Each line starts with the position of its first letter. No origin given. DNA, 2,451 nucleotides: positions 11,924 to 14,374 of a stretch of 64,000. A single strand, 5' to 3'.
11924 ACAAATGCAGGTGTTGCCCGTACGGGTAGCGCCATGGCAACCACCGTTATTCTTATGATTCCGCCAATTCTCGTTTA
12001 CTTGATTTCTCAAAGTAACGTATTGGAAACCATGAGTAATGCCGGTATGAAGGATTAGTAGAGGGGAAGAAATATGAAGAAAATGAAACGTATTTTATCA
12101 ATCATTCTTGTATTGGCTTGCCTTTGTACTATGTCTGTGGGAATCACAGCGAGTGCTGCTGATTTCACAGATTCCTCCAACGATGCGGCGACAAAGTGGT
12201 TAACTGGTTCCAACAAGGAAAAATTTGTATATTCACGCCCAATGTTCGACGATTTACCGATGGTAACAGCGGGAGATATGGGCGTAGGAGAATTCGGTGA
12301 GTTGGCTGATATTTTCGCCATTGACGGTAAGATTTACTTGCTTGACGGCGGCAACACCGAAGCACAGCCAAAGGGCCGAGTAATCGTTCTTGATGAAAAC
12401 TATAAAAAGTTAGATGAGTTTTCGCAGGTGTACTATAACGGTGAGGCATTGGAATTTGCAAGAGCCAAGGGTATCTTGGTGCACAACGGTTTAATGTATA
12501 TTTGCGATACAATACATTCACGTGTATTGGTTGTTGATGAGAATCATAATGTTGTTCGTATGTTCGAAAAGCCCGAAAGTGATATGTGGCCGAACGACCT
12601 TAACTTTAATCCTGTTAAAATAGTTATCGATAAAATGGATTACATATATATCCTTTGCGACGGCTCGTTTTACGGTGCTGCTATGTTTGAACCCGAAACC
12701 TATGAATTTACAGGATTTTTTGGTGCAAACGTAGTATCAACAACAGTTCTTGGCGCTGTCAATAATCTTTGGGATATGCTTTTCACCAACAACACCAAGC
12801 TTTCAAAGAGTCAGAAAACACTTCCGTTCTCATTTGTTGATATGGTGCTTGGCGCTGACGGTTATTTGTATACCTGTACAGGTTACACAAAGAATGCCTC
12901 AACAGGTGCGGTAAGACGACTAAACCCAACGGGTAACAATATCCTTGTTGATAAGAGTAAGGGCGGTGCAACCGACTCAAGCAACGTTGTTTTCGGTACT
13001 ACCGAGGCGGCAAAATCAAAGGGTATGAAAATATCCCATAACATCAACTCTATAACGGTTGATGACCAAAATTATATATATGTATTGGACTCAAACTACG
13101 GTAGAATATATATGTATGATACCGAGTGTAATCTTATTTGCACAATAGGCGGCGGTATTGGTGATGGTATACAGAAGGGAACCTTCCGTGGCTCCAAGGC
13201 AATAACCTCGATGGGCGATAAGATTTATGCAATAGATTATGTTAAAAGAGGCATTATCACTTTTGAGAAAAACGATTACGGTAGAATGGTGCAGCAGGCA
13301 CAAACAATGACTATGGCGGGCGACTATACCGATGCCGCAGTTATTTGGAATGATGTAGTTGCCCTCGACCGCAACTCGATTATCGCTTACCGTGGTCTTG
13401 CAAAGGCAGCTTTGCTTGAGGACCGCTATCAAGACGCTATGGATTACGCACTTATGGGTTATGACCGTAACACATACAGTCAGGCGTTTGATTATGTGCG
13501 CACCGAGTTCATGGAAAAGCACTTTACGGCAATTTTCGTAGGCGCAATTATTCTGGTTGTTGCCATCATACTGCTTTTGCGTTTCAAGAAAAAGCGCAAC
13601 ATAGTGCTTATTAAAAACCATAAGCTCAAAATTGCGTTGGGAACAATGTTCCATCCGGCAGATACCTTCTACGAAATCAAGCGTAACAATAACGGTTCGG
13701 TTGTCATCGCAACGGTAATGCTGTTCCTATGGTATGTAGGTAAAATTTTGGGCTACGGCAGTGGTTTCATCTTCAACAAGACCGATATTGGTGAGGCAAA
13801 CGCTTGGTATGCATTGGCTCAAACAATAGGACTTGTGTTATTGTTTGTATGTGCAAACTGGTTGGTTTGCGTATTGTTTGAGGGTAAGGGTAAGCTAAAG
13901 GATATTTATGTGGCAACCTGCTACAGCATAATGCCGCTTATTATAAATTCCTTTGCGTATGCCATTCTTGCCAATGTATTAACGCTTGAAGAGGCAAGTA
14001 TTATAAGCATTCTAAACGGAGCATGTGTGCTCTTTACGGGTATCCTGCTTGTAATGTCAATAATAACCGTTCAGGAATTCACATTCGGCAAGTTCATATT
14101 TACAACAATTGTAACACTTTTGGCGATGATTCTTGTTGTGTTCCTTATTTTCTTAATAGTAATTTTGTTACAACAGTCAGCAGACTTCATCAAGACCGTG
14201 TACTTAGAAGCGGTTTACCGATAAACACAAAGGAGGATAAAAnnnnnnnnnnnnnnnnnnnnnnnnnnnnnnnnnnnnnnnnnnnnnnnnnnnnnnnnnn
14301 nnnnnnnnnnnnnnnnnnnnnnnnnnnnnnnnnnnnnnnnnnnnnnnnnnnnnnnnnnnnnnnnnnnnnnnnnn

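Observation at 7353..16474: Five-gene SBP / permease / permease / propeller-Yip1 / lipoprotein module with no assigned function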

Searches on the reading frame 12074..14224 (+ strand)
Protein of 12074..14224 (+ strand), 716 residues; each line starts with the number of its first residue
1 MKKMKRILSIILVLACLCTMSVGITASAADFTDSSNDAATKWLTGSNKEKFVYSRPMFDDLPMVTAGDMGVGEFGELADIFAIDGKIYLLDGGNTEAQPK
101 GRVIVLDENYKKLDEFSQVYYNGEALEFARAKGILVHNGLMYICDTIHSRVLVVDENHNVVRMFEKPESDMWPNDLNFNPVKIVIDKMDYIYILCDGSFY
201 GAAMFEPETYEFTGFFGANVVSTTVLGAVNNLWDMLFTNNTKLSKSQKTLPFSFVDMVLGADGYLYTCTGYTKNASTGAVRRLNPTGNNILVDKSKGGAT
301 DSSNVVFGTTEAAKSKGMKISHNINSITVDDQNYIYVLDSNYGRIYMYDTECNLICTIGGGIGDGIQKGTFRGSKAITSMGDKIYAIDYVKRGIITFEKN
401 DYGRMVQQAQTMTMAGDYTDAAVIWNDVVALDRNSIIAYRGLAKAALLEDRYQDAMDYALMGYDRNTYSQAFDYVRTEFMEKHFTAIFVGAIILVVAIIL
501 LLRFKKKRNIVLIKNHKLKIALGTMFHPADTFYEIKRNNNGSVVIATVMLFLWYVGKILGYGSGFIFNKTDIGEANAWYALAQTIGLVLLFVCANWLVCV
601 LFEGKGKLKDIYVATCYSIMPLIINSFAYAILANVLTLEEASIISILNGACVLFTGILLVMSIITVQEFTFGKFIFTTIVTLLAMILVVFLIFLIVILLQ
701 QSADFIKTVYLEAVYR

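Call 4: search_protein_families(library=pfam, proteins=[window:12074-14224:+], max_evalue=0.01)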
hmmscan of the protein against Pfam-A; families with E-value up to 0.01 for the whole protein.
window:12074-14224:+ (716 aa): 2 families
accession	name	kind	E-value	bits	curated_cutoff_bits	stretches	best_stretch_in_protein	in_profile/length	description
PF04893.22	Yip1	-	9e-12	45.6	28.6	1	523-691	2-172/173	Yip1 domain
PF22311.1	DUF6970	-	0.0047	17.2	27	0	321-366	12-59/78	Domain of unknown function (DUF6970)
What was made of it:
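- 12074..14224 (+): NHL-TPR-Yip1 membrane protein, 716 aa. Layout: SPI signal peptide (7-25); extracellular six-bladed NHL propeller (about 39-399); TPR (401-462); stalk and TM helix (484-502); a 38-aa cytoplasmic loop with 10 K/R; five-TM Yip1 domain (about 523-697). Pfam Yip1, 45.6 bits (call 4).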

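Call 5: search_protein_families(library=ncbifam, proteins=[window:12074-14224:+], max_evalue=0.01)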
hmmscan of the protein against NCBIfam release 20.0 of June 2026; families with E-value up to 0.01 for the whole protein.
window:12074-14224:+ (716 aa): 1 family
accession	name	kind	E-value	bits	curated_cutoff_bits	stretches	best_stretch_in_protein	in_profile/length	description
NF035926.1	scyF_NHL_VPEP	equivalog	2.1e-08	33.7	350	2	82-171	208-290/376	scytonemin biosynthesis PEP-CTERM protein ScyF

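Call 11: find_homologous_proteins(query=window:12074-14224:+)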
Query window:12074-14224:+ (716 aa): 112 proteins with E <= 0.001 among 8000 candidates.
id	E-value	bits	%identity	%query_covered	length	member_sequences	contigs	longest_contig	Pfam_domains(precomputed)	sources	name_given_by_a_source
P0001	0.0e+0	1605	100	100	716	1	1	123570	PF04893.23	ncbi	-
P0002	0.0e+0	1429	87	100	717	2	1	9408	PF04893.23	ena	-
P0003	0.0e+0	1228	75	100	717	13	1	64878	PF04893.23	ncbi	-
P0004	0.0e+0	1226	75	100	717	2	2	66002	PF04893.23,PF01436.28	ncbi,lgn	-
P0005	0.0e+0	1223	74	100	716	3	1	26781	PF04893.23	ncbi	-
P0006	0.0e+0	1210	74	100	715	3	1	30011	PF04893.23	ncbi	-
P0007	0.0e+0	1202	73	100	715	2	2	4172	PF04893.23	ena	-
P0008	0.0e+0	1198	73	100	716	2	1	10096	PF04893.23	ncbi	-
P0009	0.0e+0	1187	72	100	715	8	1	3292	PF04893.23,PF01436.28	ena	-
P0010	0.0e+0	1104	66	100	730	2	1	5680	PF04893.23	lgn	-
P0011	0.0e+0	1057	65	100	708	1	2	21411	PF04893.23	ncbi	-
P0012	0.0e+0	1049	64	100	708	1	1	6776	PF04893.23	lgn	-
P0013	0.0e+0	1042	64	100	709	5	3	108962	PF04893.23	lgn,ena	-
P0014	0.0e+0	1026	64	100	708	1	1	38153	PF04893.23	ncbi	-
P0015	0.0e+0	1026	64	100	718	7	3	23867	PF04893.23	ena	-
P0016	0.0e+0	1025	63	100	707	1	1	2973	PF04893.23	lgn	-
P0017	0.0e+0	1023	63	100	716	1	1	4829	PF14559.13,PF04893.23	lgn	-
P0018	0.0e+0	1012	62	100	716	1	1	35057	PF04893.23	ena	-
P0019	1.0e-294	998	61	100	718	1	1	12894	PF04893.23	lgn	-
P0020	9.4e-293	991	62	100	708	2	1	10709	PF04893.23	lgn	-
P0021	1.2e-285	968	61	100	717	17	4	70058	PF14559.13,PF13431.13,PF04893.23,PF13432.13,PF07719.24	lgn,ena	-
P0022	1.5e-285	967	61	100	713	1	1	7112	PF04893.23,PF01436.28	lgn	-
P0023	1.7e-285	967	60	100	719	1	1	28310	PF04893.23,PF13432.13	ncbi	-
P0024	3.0e-285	966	60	100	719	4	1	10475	PF04893.23,PF13432.13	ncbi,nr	ncbi:MAG: YIP1 family protein [Clostridia bacterium]|nr:YIP1 family protein [Clostridia bacterium]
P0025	2.1e-284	964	60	100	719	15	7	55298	PF04893.23,PF13432.13,PF01436.28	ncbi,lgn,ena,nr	ncbi:MAG: YIP1 family protein [Clostridia bacterium]|nr:YIP1 family protein [Clostridia bacterium]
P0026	1.5e-283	961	60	100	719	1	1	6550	PF14559.13,PF04893.23,PF13432.13,PF07719.24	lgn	-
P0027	6.4e-283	959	60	100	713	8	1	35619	PF04893.23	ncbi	-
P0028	6.3e-278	942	59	100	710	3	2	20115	PF04893.23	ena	-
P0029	4.9e-274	929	57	100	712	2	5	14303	PF04893.23,PF01436.28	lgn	-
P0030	1.8e-270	917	57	100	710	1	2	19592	PF04893.23,PF01436.28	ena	-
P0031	8.5e-270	915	57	100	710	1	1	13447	PF04893.23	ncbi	-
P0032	3.2e-266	903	57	100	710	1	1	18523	PF14559.13,PF04893.23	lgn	-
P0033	4.8e-266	903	56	100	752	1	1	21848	PF14559.13,PF13431.13,PF04893.23,PF00515.35,PF13428.13,PF07719.24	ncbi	-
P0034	7.6e-266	902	55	100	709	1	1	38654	PF04893.23,PF01436.28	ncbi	-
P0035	1.1e-265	902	57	100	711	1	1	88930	PF04893.23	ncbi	-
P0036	3.7e-265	900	56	100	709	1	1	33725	PF04893.23,PF01436.28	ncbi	-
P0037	6.2e-264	896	56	100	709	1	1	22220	PF04893.23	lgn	-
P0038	6.9e-263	892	55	100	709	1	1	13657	PF04893.23,PF01436.28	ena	-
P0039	1.4e-262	891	55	100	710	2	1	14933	PF04893.23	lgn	-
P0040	3.1e-262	890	56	100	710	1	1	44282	PF04893.23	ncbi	-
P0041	1.2e-261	888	55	100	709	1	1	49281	PF04893.23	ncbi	-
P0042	6.0e-261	886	56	100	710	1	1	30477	PF04893.23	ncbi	-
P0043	8.7e-261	885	54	100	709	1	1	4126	PF04893.23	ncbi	-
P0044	1.4e-259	882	54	100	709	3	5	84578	PF04893.23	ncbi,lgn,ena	-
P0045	2.1e-259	881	56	100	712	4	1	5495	PF04893.23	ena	-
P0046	2.2e-259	881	55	100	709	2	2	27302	PF04893.23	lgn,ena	-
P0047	2.0e-256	871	55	100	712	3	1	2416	PF04893.23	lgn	-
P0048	4.4e-256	870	55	100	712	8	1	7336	PF04893.23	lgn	-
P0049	1.0e-255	869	55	100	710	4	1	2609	PF04893.23,PF01436.28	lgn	-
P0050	4.3e-254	863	54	100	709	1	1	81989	PF04893.23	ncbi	-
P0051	1.3e-251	855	54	100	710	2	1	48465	PF04893.23,PF01436.28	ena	-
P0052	1.2e-162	561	39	99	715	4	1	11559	PF04893.23,PF13432.13,PF07719.24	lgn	-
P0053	1.7e-162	561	40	97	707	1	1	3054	PF04893.23,PF01436.28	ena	-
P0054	1.1e-150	522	38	100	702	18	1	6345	PF04893.23,PF01436.28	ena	-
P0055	5.7e-149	516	38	100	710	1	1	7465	PF04893.23,PF01436.28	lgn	-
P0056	8.9e-149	515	38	97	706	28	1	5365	PF04893.23,PF01436.28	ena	-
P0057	4.6e-147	510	37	100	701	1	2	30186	PF04893.23,PF01436.28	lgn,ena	-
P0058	4.8e-147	510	37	100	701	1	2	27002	PF04893.23,PF01436.28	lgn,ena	-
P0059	4.9e-147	510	37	100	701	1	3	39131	PF04893.23,PF01436.28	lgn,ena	-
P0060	6.7e-147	509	37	100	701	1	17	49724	PF04893.23,PF01436.28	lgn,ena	-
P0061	8.9e-147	509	39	93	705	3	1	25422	PF04893.23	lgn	-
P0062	1.5e-146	508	37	100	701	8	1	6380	PF04893.23,PF01436.28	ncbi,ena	-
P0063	1.6e-146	508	37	100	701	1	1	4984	PF04893.23,PF01436.28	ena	-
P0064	2.1e-146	507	38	100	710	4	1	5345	PF04893.23,PF01436.28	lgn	-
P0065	6.2e-146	506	38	93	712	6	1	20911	PF04893.23,PF01436.28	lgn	-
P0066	1.6e-144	501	37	100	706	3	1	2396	PF04893.23,PF01436.28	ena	-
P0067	2.0e-143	498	36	99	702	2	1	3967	PF04893.23,PF01436.28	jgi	jgi:sugar lactone lactonase YvrE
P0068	2.7e-143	497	36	100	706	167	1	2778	PF04893.23,PF01436.28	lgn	-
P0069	3.1e-143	497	37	100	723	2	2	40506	PF04893.23,PF01436.28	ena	-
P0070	1.4e-142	495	37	100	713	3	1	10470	PF04893.23,PF01436.28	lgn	-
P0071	1.5e-142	495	36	100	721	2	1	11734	PF04893.23,PF01436.28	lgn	-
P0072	5.1e-142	493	38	99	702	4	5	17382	PF04893.23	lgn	-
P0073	1.4e-141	492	36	100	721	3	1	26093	PF04893.23,PF01436.28,PF06739.18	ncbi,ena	-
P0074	1.1e-140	489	36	100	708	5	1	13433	PF04893.23,PF13432.13,PF01436.28,PF08450.19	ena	-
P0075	1.1e-139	485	37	100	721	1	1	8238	PF04893.23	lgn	-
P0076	1.3e-138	482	37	99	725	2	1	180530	PF04893.23,PF01436.28,PF08450.19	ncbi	-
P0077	1.7e-138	481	37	98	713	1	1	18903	PF04893.23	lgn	-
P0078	2.2e-136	474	36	99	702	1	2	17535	PF04893.23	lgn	-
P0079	2.2e-135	471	36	96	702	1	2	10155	PF04893.23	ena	-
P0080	2.6e-133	464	36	100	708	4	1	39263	PF14559.13,PF04893.23,PF13432.13,PF01436.28,PF07719.24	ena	-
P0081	9.0e-132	459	34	99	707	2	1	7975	PF04893.23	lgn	-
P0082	5.2e-128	447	35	99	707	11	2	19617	PF04893.23,PF01436.28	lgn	-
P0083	7.9e-128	446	35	99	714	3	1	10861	PF04893.23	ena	-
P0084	8.2e-128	446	34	100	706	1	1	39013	PF04893.23,PF01436.28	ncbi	-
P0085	9.0e-128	446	34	100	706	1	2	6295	PF04893.23,PF01436.28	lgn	-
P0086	7.7e-126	440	34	99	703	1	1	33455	PF04893.23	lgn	-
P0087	1.5e-102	363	36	76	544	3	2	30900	PF14559.13,PF04893.23,PF07719.24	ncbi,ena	-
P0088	7.5e-77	278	29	100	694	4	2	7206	PF04893.23,PF06977.18,PF01436.28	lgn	-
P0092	4.8e-57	212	25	100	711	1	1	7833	PF04893.23,PF13432.13,PF01436.28,PF08450.19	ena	-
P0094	1.2e-55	208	33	61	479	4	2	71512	PF17170.11,PF01436.28,PF08450.19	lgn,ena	-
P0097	7.3e-54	202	33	64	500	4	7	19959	PF01436.28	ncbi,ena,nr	ncbi:MAG: hypothetical protein J5723_09435 [Ruminococcus sp.]|nr:hypothetical protein [Ruminococcus 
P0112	2.6e-40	157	24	94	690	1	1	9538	PF04893.23,PF13414.13,PF01436.28,PF25021.2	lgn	-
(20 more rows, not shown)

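Call 12: find_encoding_contigs(protein=P0001, flank=10000, max_places=3)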
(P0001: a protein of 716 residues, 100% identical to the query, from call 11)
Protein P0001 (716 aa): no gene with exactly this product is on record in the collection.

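Call 13: find_encoding_contigs(protein=P0076, flank=10000, max_places=3)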
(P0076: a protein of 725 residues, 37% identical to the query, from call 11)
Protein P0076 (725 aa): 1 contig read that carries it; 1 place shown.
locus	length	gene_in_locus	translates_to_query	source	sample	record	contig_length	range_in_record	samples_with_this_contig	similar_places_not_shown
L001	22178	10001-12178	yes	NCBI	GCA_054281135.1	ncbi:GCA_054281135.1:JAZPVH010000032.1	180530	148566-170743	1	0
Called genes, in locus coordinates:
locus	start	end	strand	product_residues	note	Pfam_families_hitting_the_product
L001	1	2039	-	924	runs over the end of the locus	-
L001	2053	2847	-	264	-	PF08032:SpoU_sub_bind, PF00588:SpoU_methylase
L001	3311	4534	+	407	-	PF03952:Enolase_N, PF00113:Enolase_C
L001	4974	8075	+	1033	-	PF01547:SBP_bac_1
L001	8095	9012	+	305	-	PF00528:BPD_transp_1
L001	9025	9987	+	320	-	-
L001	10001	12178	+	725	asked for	PF01436:NHL (faint), PF08450:SGL (faint), PF04893:Yip1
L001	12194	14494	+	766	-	PF18952:DUF5696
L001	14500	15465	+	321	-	PF00528:BPD_transp_1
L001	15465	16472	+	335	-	PF00528:BPD_transp_1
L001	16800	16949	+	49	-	-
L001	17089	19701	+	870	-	PF01411:tRNA-synt_2c, PF07973:tRNA_SAD, PF02272:DHHA1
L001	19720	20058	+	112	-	PF11969:DcpS_C, PF01230:HIT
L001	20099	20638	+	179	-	PF00156:Pribosyltran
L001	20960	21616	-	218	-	PF12773:DZR (faint), PF13248:Zn_ribbon_3 (faint), PF18912:DZR_2 (faint), PF12978:DUF3862 (weak), PF07467:BLIP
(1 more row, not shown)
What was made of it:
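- Tried and rejected: The idea that the propeller is a lactonase-type enzyme (SGL/YvrE names and faint Pfam hits in calls 11 and 13) was set aside.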

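Call 14: find_encoding_contigs(protein=P0094, flank=10000, max_places=2)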
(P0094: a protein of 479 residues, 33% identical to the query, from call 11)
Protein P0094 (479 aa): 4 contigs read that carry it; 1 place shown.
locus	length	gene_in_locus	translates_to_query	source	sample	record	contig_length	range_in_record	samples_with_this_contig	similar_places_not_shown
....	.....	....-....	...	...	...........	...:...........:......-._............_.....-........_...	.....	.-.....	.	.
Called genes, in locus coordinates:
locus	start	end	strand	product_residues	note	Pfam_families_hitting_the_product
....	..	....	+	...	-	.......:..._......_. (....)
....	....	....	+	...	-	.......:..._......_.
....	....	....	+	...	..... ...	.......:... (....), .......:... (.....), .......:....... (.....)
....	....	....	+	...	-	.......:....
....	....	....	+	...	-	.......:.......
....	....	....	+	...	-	-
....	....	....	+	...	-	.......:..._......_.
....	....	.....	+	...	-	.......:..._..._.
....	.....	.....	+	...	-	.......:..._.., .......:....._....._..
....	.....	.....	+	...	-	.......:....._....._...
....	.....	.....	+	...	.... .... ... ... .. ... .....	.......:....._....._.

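Call 15: find_encoding_contigs(protein=P0112, flank=10000, max_places=2)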
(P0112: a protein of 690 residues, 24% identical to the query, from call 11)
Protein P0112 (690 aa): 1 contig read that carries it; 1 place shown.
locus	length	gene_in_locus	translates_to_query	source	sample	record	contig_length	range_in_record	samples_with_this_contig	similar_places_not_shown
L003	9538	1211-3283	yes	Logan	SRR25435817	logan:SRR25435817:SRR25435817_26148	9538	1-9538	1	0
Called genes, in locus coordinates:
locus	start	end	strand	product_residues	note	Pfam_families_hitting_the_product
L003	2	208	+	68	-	?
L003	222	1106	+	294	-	PF00528:BPD_transp_1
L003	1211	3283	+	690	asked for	PF25021:TEN_NHL (faint), PF01436:NHL (faint), PF13414:TPR_11 (faint), PF04893:Yip1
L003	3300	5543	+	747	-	PF18952:DUF5696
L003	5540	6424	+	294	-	PF00528:BPD_transp_1 (weak)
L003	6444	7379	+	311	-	PF00528:BPD_transp_1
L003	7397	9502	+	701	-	PF02065:Melibiase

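Call 16: find_encoding_contigs(protein=P0084, flank=10000, max_places=2)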
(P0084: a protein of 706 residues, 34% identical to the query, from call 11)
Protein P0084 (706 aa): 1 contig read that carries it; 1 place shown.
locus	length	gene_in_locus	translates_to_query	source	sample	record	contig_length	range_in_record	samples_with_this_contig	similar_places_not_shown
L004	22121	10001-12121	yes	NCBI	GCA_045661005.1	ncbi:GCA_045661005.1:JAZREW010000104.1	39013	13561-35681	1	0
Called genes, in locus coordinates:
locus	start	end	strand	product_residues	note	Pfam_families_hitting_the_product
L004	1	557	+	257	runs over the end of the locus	PF06738:ThrE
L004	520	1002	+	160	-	PF06738:ThrE (weak), PF12821:ThrE_2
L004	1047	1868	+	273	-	PF00753:Lactamase_B, PF23023:Anti-Pycsar_Apyc1 (faint)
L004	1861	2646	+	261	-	PF00657:Lipase_GDSL (weak), PF13472:Lipase_GDSL_2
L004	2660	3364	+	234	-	-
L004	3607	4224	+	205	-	-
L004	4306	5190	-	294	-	PF00165:HTH_AraC, PF12833:HTH_18, PF00165:HTH_AraC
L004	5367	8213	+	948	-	PF01547:SBP_bac_1, PF13416:SBP_bac_8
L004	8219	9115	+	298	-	-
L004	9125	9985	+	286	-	PF00528:BPD_transp_1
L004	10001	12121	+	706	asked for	PF01436:NHL (faint), PF04893:Yip1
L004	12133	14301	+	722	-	PF18952:DUF5696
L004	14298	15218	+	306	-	PF00528:BPD_transp_1 (weak)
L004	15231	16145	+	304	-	PF00528:BPD_transp_1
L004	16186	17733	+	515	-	PF01547:SBP_bac_1, PF13416:SBP_bac_8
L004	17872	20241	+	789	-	PF00404:Dockerin_1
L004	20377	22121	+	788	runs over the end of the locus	-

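Call 25: search_solved_structures(query=A2, max_evalue=1)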
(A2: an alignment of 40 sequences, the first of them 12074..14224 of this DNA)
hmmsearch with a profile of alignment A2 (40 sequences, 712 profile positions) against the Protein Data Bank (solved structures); distinct sequences matched with E-value up to 1: 123 (the best 60 are shown).
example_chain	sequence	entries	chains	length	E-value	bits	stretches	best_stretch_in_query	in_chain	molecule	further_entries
3wwa_A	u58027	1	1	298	5.7e-39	137.1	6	69-157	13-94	Pizza7H protein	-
9qhb_A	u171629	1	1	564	5e-38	134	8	405-459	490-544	Engineered tetratricopeptide repeat protein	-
3ww9_A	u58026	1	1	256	3.4e-33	118.1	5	69-157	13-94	pizza6 protein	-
6rej_A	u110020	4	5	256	4.1e-32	114.5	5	69-157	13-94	Pizza6-SH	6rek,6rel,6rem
6qsd_A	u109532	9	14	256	5.1e-32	114.2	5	69-157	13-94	Pizza6S | Pizza6-S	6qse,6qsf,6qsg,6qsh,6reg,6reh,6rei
6f0t_A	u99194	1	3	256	4.6e-31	111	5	71-157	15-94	Pizza6-SFW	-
6ren_A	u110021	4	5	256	9.5e-30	106.6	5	66-150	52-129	3fPizza6-SH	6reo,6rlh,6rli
7zqg_A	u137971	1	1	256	1.8e-28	102.4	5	69-157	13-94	Pizza6-KSH-TSH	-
7zcj_A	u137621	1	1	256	2.3e-28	102.1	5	69-157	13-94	Pizza6-TNH-TSH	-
7zph_A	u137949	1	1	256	8.8e-28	100.2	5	69-157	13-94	Pizza6-TNK-RSH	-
6d69_A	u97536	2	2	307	2.9e-27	98.4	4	78-147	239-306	NHL Repeat Region of D. melanogaster Thin | Thin, isoform D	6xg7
7zq2_A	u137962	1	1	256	1.2e-26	96.4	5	70-157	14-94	Pizza6-RSH-TSH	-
6i37_A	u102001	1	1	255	1e-22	83.4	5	72-157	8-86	nv1Pizza6-AYW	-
6f0q_A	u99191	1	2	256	1.1e-22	83.2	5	69-157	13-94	Pizza6-AYW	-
8bu0_A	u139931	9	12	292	1.3e-22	83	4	405-459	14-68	Consensus tetratricopeptide repeat protein | Crystal structure of an 8-repeat consensus TPR superhelix with Zinc. | Monomer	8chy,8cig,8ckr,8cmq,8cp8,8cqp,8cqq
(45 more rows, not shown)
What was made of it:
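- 12074..14224 (+): PDB profile hits to NHL and TPR proteins (call 25).
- On NHL-repeat six-bladed beta-propeller: The profile hits Pizza, TRIM and Thin NHL proteins at E = 1e-39 to 1e-13 (call 25).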
